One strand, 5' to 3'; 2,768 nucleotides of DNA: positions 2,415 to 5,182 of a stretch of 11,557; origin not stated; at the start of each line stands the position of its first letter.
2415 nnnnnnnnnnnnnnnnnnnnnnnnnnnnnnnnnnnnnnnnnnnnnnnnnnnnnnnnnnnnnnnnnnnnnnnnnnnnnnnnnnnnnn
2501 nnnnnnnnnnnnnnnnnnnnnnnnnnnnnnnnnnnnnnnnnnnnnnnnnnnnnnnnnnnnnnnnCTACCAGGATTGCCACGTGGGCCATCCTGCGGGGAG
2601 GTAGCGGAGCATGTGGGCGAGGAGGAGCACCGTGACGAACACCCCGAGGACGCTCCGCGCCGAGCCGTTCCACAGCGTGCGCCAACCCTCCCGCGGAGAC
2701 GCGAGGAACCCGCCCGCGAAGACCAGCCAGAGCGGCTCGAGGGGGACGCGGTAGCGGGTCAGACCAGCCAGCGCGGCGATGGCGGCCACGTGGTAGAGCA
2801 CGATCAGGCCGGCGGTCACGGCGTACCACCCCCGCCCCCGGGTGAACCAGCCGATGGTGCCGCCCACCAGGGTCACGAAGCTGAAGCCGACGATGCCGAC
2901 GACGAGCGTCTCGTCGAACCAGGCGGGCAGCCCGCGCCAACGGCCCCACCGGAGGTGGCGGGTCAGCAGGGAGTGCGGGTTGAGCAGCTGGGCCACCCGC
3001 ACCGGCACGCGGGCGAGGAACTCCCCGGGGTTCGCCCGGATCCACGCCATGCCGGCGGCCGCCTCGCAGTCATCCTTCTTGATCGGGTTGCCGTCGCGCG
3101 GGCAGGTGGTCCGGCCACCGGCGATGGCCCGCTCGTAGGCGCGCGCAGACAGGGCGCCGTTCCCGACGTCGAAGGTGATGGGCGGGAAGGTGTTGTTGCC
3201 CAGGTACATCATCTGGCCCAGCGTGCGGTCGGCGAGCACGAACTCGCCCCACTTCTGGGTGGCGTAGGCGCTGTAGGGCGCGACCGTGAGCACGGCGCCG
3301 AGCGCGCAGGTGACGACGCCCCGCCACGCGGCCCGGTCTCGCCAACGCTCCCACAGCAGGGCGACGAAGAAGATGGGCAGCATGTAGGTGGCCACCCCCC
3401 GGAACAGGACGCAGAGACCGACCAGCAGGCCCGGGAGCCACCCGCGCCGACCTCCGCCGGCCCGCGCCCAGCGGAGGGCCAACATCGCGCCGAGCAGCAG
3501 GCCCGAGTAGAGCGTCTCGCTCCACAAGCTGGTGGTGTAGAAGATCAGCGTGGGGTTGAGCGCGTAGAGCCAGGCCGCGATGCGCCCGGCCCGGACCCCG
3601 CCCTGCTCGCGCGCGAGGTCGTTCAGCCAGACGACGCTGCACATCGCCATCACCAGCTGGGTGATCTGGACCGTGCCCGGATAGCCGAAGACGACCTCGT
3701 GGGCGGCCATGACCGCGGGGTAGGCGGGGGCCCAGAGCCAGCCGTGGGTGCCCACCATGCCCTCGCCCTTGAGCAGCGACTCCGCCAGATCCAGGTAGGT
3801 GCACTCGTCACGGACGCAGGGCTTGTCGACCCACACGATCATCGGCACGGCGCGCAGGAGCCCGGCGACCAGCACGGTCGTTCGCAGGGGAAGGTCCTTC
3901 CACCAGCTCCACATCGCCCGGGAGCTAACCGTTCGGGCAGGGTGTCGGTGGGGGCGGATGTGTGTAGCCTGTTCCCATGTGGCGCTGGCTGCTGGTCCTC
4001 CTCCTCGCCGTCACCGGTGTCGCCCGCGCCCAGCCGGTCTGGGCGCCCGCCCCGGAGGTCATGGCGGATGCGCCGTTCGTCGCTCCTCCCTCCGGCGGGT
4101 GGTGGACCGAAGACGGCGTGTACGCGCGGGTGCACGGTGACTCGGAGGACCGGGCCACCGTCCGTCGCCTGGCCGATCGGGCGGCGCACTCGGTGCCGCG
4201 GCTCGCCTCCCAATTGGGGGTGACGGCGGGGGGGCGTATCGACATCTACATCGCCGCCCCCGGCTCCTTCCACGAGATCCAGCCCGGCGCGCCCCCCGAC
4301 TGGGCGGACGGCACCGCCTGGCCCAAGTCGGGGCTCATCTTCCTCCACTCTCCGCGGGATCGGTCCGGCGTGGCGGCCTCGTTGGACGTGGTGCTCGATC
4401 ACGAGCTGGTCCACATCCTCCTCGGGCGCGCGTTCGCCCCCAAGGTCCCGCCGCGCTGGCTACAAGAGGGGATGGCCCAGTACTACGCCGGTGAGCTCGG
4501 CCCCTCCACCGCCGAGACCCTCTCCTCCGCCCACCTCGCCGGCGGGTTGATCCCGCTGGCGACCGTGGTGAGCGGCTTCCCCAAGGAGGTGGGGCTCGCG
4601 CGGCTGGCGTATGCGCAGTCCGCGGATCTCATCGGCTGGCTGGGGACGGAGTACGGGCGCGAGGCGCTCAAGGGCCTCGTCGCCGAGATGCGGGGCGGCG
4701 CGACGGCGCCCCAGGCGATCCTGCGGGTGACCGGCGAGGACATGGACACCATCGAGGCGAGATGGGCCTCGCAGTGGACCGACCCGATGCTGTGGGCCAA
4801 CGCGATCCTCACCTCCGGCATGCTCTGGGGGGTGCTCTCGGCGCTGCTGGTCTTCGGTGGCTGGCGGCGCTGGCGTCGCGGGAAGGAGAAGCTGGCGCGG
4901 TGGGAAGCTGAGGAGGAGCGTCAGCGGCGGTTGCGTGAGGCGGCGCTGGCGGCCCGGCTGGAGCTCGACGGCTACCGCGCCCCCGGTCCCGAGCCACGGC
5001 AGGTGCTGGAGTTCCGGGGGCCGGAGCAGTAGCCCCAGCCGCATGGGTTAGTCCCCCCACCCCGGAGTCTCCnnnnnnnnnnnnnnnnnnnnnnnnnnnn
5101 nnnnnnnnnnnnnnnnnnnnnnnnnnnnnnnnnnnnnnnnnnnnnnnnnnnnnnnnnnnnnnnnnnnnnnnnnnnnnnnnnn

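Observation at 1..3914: Translationally coupled envelope-modification module: ArnT/PMT-like GT-C glycosyltransferase, Thr-nucleophile sulfatase-superfamily lipoprotein and Omp85-like barrel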

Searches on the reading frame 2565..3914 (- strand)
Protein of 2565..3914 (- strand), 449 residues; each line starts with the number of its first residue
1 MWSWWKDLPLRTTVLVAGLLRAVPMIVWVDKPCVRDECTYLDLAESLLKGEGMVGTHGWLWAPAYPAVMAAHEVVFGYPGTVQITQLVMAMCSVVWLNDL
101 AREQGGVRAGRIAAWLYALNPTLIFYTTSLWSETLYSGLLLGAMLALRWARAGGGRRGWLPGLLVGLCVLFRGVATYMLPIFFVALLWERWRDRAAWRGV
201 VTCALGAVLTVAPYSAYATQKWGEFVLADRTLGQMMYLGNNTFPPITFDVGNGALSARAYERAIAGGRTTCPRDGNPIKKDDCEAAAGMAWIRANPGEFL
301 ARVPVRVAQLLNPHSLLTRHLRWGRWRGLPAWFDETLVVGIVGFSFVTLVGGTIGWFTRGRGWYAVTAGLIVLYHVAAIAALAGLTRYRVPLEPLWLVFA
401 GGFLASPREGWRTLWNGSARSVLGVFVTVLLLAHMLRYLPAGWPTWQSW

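Call 7: search_protein_families(library=pfam, proteins=[window:2565-3914:-], max_evalue=1)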
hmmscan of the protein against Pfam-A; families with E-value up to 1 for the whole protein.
window:2565-3914:- (449 aa): 1 family
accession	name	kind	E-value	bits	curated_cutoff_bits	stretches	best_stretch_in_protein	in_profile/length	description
PF13231.12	PMT_2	-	4.3e-05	24.2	26.1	1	82-213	24-156/160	Dolichyl-phosphate-mannose-protein mannosyltransferase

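Call 8: search_protein_families(library=ncbifam, proteins=[window:2565-3914:-], max_evalue=1)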
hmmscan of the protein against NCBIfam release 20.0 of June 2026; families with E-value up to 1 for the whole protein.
window:2565-3914:- (449 aa): 1 family
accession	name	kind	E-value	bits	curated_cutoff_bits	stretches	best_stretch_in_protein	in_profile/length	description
NF005071.0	PRK06489.1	equivalog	0.28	10.2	305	1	47-71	158-182/362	hypothetical protein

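Call 10: find_encoding_contigs(protein=window:2565-3914:-, flank=10000, max_places=10)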
Protein window:2565-3914:- (449 aa): no gene with exactly this product is on record in the collection.

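Call 33: search_solved_structures(query=window:2565-3914:-, max_evalue=10, show_alignments=2)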
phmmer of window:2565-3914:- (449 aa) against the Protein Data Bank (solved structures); distinct sequences matched with E-value up to 10: 1.
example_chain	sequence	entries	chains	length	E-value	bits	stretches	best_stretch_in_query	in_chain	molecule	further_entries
7r21_A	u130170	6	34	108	1.4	11.1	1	231-326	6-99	Cas11a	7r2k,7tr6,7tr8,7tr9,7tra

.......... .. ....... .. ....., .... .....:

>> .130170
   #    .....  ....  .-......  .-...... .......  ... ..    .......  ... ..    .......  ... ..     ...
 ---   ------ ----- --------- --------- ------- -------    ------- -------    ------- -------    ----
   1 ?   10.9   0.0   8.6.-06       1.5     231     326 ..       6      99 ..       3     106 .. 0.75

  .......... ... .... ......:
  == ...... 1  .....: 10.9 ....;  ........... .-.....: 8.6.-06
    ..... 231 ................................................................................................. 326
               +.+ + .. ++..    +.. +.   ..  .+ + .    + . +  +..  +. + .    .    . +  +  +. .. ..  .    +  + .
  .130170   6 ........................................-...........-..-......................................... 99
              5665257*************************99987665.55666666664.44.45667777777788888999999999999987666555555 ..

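Call 35: find_homologous_proteins(query=window:2565-3914:-, max_evalue=0.001)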
Query window:2565-3914:- (449 aa): 356 proteins with E <= 0.001 among 8000 candidates; the best 120 are listed.
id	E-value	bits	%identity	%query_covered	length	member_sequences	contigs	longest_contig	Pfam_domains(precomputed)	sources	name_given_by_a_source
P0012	0.0e+0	1028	100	100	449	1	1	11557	-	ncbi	-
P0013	2.2e-259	880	84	100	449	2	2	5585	-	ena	-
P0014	6.1e-245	832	80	100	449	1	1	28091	-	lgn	-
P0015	1.1e-228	778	75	100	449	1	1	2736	-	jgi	jgi:4-amino-4-deoxy-L-arabinose transferase-like glycosyltransferase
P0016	3.8e-222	757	73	100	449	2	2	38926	-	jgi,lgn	-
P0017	2.2e-219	748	72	100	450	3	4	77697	-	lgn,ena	-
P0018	1.3e-213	729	72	100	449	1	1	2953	-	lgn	-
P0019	1.2e-211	722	69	100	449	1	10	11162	PF13231.13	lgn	-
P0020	2.2e-205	701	69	100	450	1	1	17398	PF13231.13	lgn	-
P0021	1.1e-203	696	69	100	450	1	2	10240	PF13231.13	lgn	-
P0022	1.4e-203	696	67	99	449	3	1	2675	PF13231.13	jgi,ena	jgi:4-amino-4-deoxy-L-arabinose transferase-like glycosyltransferase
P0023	9.7e-199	680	68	99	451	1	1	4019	-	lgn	-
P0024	8.5e-197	673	68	99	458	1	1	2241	PF13231.13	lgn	-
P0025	2.6e-195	668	65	99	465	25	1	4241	-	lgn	-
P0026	2.4e-194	665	67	99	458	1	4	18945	-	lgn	-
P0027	7.9e-194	663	65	100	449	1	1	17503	PF13231.13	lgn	-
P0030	1.7e-192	659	66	99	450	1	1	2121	PF13231.13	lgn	-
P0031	1.0e-190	653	66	97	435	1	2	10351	PF13231.13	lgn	-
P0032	2.8e-190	652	64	100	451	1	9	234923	PF13231.13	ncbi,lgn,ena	-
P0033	5.2e-190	651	65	100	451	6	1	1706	PF13231.13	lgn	-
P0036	1.5e-189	649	64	100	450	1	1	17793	PF13231.13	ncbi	ncbi:MAG: glycosyltransferase family 39 protein [Myxococcota bacterium]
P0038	1.7e-188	646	65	98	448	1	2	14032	PF13231.13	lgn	-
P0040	1.3e-187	643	67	98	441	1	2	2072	PF13231.13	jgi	jgi:hypothetical protein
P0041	2.2e-186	639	64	99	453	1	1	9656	PF13231.13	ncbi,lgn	-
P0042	3.0e-186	638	63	99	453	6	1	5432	PF13231.13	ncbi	-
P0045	2.8e-185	635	64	99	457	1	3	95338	PF13231.13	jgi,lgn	jgi:4-amino-4-deoxy-L-arabinose transferase-like glycosyltransferase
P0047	2.3e-184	632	63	100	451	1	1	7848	PF13231.13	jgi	jgi:4-amino-4-deoxy-L-arabinose transferase-like glycosyltransferase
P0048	2.2e-183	629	64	99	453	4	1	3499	PF13231.13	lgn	-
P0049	6.6e-183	627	62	99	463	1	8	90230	PF13231.13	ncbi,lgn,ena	-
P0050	7.0e-183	627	63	99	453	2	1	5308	PF13231.13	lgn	-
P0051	3.0e-182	625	64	95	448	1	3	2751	PF13231.13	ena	-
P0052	7.6e-181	621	62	99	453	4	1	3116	PF13231.13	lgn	-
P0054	9.9e-181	620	63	99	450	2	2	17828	PF13231.13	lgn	-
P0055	2.8e-179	615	61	99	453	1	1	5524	PF13231.13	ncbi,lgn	-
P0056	2.9e-178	612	64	96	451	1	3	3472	PF13231.13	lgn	-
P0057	2.3e-176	606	61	99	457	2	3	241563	PF13231.13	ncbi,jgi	jgi:4-amino-4-deoxy-L-arabinose transferase-like glycosyltransferase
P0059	2.7e-169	582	59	99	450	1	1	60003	PF13231.13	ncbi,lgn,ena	-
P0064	9.4e-152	525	57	97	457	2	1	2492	PF13231.13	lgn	-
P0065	1.0e-151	524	58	96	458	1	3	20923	PF13231.13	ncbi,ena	-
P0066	2.1e-151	523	56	99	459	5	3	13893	PF13231.13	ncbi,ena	-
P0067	3.0e-151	523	56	97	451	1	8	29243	PF13231.13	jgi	jgi:hypothetical protein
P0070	1.1e-149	518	57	95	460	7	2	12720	PF13231.13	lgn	-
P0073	7.0e-148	512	54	99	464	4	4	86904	PF13231.13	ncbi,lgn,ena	-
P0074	1.6e-147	511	55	99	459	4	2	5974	PF13231.13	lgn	-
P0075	2.8e-147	510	56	99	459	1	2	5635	PF13231.13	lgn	-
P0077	8.1e-147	508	54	98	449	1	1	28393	PF13231.13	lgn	-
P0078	8.2e-147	508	56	96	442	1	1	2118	PF13231.13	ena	-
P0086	6.5e-142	492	52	99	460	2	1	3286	PF13231.13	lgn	-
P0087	1.6e-141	491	53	99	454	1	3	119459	PF13231.13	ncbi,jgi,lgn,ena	-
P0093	2.9e-138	480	54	97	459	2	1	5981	PF13231.13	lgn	-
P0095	5.7e-137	476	54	96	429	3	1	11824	PF13231.13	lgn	-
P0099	3.4e-136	473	52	98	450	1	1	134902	-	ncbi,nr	ncbi:MAG: glycosyltransferase family 39 protein [Alphaproteobacteria bacterium]|nr:glycosyltransfera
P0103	5.2e-136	473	51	99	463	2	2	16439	PF13231.13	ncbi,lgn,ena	-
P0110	1.6e-134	468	52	99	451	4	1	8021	PF13231.13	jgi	-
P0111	5.5e-134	466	50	99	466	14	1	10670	PF13231.13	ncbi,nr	ncbi:MAG: glycosyltransferase family 39 protein [Myxococcota bacterium]|nr:glycosyltransferase famil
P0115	1.1e-133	465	50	99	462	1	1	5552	PF13231.13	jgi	jgi:4-amino-4-deoxy-L-arabinose transferase-like glycosyltransferase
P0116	1.2e-133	465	49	99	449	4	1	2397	PF13231.13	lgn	-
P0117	1.6e-133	464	53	98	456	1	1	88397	PF13231.13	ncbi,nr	ncbi:MAG: glycosyltransferase family 39 protein [Alphaproteobacteria bacterium]|nr:glycosyltransfera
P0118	2.5e-133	464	52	94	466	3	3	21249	PF13231.13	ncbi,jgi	jgi:hypothetical protein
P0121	4.7e-133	463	52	96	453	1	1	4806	PF13231.13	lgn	-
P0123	1.6e-132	461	49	99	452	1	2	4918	PF13231.13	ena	-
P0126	5.0e-132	460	51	94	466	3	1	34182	PF13231.13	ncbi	-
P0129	5.2e-131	456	49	99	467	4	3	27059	-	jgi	jgi:hypothetical protein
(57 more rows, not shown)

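Call 37: find_encoding_contigs(protein=P0099, flank=7000, max_places=2)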
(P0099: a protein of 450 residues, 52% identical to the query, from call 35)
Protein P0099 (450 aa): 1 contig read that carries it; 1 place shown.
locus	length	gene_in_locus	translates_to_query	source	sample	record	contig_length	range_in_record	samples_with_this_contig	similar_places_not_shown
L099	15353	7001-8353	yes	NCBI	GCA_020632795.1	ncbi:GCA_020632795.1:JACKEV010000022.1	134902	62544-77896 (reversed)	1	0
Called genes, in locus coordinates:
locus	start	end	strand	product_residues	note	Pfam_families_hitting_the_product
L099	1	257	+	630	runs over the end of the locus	PF07992:Pyr_redox_2 (weak), PF00070:Pyr_redox (faint), PF01134:GIDA, PF12831:FAD_oxidored (weak), PF21680:GIDA_C_1st, PF13932:SAM_GIDA_C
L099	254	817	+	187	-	PF02527:GidB, PF08241:Methyltransf_11 (weak), PF13649:Methyltransf_25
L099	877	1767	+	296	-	-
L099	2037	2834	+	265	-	PF00142:Fer4_NifH, PF01656:CbiA, PF02374:ArsA_ATPase (weak), PF06564:CBP_BcsQ, PF09140:MipZ, PF10609:ParA, PF13614:AAA_31, PF09140:MipZ (weak)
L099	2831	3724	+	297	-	PF02195:ParB_N, PF17762:HTH_ParB, PF13936:HTH_38 (faint), PF23552:ParB_C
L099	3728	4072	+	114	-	PF04519:Bactofilin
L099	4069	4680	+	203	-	PF00485:PRK, PF13238:AAA_18 (faint)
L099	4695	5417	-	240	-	PF05345:He_PIG (faint)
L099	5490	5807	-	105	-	-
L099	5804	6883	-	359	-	PF13485:Peptidase_MA_2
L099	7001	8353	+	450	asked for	-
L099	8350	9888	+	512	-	PF00884:Sulfatase, PF01663:Phosphodiest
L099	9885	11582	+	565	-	-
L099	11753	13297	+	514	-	PF02310:B12-binding, PF04055:Radical_SAM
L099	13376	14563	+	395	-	PF08308:PEGA (faint)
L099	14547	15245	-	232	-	PF05116:S6PP, PF08282:Hydrolase_3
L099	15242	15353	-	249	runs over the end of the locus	PF01872:RibD_C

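Call 38: find_encoding_contigs(protein=P0129, flank=7000, max_places=3)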
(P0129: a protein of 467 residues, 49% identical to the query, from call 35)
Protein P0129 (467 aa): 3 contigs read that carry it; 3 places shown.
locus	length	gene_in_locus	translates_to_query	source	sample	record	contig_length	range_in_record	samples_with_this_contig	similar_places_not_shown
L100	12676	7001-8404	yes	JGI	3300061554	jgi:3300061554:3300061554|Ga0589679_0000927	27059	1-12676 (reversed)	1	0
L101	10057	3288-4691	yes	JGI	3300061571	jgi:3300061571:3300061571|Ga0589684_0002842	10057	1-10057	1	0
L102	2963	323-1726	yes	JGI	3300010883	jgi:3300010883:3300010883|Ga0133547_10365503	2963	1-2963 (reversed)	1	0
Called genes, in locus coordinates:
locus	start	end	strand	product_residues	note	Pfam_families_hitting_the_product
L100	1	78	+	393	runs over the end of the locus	-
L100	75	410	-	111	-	-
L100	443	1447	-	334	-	-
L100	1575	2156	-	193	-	-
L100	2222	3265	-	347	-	PF13192:Thioredoxin_3 (faint), PF13462:Thioredoxin_4, PF01323:DSBA, PF13098:Thioredoxin_2 (weak)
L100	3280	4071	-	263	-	PF00106:adh_short, PF13561:adh_short_C2, PF12241:Enoyl_reductase (faint)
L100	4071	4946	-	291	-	PF13145:Rotamase_2, PF13616:Rotamase_3, PF00639:Rotamase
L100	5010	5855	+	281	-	PF04055:Radical_SAM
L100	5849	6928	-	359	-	PF13485:Peptidase_MA_2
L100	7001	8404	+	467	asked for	-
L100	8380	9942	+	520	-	PF00884:Sulfatase, PF01663:Phosphodiest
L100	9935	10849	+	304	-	-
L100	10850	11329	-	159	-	PF13404:HTH_AsnC-type, PF13412:HTH_24, PF01037:AsnC_trans_reg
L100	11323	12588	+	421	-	PF01053:Cys_Met_Meta_PP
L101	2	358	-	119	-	?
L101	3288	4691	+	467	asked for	-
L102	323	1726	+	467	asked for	-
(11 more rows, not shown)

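Call 51: search_protein_families(library=pfam, proteins=[L099:9885-11582:+, L100:9935-10849:+], max_evalue=0.01)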
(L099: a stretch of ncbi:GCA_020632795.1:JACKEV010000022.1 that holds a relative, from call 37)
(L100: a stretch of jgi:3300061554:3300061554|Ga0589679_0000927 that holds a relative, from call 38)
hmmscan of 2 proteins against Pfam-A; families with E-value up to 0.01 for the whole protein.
L099:9885-11582:+ (565 aa): 0 families

L100:9935-10849:+ (304 aa): 0 families

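Call 55: predict_structure(alignment_id=A2)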
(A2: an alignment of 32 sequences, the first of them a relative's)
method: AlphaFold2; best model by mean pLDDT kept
length: 449 residues; sequences in the alignment: 32
mean_pLDDT: 87.1   pTM: 0.88
mean pLDDT of the five models: 87.1, 85.2, 85.1, 85.0, 84.9
residues with pLDDT >= 90: 244; 70-90: 162; 50-70: 38; < 50: 5
segments of 3 or more residues with pLDDT < 50: 249-253
pLDDT, mean of each block of 10 residues (from residue 1): 89 98 88 78 91 72 88 93 95 97 95 98 91 92 96 92 93 76 96 96 96 89 75 80 66 61 81 78 90 91 82 83 74 91 94 93 94 83 63 91 95 91 94 90 77
secondary structure, 60 per line:
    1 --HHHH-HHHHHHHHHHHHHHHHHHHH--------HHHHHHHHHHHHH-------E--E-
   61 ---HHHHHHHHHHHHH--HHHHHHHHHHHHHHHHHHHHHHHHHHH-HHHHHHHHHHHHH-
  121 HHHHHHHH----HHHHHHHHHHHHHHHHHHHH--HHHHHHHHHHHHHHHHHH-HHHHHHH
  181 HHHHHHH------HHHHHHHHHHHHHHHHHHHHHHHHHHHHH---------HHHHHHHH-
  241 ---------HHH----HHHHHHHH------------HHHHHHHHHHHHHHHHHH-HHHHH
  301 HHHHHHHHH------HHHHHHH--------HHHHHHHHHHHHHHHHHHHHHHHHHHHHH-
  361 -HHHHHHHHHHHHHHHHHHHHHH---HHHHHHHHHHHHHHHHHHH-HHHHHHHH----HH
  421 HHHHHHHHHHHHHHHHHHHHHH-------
elements in order: H3-6 H8-27 H36-48 H64-76 H79-105 H107-119 H121-128 H133-152 H155-172 H174-187 H194-222 H232-239 H257-264 H277-294 H296-309 H316-322 H331-359 H362-383 H387-405 H407-414 H419-442

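Call 74: search_protein_families(library=ncbifam, proteins=[L099:9885-11582:+, L100:9935-10849:+], max_evalue=0.01)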
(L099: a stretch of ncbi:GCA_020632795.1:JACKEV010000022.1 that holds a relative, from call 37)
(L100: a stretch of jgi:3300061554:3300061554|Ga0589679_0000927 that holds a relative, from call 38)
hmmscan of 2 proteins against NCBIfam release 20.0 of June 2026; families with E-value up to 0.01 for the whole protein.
L099:9885-11582:+ (565 aa): 0 families

L100:9935-10849:+ (304 aa): 0 families

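Call 85: list_cluster_members(proteins=[P0012, P0279, P0001])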
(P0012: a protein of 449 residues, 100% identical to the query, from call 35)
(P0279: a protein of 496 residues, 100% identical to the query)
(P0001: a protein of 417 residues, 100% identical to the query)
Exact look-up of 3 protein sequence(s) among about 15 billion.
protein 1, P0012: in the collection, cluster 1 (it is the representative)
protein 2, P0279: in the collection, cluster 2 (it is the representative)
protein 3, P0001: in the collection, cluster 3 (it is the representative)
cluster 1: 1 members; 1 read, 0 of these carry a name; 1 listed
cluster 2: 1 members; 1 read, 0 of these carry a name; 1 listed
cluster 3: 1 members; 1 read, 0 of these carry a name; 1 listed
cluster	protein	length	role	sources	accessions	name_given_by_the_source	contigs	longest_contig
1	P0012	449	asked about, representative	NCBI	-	-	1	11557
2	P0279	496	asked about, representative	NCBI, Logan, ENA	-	-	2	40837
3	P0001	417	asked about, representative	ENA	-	-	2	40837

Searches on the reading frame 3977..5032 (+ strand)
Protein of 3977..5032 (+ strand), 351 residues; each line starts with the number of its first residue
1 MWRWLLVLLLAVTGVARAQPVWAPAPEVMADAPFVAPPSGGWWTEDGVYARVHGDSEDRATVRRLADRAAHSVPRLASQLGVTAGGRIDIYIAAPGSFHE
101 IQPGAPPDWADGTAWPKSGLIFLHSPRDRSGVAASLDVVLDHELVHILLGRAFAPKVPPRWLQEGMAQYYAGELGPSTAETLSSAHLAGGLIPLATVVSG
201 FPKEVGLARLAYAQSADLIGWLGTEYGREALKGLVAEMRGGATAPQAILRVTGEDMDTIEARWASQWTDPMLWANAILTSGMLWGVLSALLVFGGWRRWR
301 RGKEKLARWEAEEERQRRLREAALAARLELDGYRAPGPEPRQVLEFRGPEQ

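Call 51: search_protein_families(library=pfam, proteins=[window:3977-5032:+], max_evalue=0.01)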
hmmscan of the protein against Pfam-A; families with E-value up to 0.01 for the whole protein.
window:3977-5032:+ (351 aa): 1 family
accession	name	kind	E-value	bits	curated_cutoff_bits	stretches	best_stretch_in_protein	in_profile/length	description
PF13485.12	Peptidase_MA_2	-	4.6e-21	76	32.4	1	69-265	2-197/201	Peptidase MA superfamily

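Call 74: search_protein_families(library=ncbifam, proteins=[window:3977-5032:+], max_evalue=0.01)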
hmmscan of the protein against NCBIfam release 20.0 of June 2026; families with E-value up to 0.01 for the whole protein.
window:3977-5032:+ (351 aa): 1 family
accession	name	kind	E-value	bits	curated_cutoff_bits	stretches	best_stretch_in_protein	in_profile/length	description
NF033876.2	flagella_HExxH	equivalog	1.9e-05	24.3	205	1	132-262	125-258/384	flagellinolysin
